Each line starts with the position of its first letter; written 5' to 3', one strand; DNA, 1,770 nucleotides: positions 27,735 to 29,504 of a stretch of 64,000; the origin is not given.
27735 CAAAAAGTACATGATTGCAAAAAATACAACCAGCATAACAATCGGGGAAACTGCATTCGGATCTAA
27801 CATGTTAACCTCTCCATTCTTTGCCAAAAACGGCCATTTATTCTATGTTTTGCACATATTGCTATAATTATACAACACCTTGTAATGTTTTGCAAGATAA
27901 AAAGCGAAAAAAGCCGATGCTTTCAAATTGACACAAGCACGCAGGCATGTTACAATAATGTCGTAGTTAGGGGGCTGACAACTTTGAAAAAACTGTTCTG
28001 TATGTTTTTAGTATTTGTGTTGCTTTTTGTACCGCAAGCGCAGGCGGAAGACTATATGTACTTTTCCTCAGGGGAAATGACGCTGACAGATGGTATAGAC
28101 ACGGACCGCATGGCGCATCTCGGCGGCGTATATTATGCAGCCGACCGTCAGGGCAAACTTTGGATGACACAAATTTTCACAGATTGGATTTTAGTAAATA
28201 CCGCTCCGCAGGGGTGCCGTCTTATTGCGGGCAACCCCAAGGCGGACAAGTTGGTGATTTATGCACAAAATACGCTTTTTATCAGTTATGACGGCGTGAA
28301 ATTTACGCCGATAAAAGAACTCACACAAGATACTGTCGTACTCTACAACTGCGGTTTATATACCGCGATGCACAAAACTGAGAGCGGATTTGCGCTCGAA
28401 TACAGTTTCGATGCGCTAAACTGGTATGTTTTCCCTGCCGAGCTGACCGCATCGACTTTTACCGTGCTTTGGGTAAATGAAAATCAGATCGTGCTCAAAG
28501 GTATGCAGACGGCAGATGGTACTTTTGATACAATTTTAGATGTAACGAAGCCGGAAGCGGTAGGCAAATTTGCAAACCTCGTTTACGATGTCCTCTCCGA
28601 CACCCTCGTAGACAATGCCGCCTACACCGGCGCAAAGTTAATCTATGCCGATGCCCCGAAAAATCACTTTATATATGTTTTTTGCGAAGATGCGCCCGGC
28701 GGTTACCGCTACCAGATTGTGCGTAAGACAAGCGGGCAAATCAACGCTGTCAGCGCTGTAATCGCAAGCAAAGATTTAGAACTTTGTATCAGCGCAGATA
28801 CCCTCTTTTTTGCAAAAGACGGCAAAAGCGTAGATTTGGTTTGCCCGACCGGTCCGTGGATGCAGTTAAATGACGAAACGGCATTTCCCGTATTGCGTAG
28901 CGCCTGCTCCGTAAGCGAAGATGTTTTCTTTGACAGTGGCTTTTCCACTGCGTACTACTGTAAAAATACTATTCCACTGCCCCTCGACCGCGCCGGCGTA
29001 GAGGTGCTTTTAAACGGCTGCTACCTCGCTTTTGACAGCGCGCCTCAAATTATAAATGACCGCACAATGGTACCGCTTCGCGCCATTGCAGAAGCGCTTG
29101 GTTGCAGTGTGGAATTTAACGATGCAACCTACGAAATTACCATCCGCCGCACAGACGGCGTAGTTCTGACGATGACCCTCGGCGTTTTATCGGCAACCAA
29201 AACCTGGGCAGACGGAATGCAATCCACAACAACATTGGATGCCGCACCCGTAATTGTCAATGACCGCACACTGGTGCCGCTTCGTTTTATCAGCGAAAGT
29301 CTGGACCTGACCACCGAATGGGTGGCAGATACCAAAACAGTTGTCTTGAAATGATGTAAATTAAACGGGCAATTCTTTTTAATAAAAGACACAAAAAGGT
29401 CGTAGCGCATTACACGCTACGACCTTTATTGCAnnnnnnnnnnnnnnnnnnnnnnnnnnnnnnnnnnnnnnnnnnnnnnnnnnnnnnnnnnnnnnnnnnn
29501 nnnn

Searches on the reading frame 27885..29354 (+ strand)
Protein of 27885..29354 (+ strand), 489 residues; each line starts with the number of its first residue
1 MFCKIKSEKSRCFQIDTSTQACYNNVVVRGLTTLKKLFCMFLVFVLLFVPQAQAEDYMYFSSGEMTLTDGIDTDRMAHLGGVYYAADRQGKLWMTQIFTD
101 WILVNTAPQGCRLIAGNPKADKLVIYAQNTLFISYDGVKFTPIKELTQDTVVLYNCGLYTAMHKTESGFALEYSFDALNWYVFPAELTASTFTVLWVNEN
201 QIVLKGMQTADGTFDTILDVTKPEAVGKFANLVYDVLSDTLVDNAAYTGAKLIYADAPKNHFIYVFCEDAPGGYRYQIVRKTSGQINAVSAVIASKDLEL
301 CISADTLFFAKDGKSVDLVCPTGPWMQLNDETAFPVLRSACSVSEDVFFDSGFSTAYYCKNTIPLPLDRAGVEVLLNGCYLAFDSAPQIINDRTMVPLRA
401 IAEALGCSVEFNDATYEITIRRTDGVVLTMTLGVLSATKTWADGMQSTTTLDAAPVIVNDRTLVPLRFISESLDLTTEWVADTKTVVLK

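Call 31: search_protein_families(library=pfam, proteins=[window:27885-29354:+], max_evalue=0.00001)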
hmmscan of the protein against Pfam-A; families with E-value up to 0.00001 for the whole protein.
window:27885-29354:+ (489 aa): 1 family
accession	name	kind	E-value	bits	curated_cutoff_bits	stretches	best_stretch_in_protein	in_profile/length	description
PF07833.16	Cu_amine_oxidN1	-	2.9e-27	95.2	24.2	1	376-487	2-107/108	Copper amine oxidase N-terminal domain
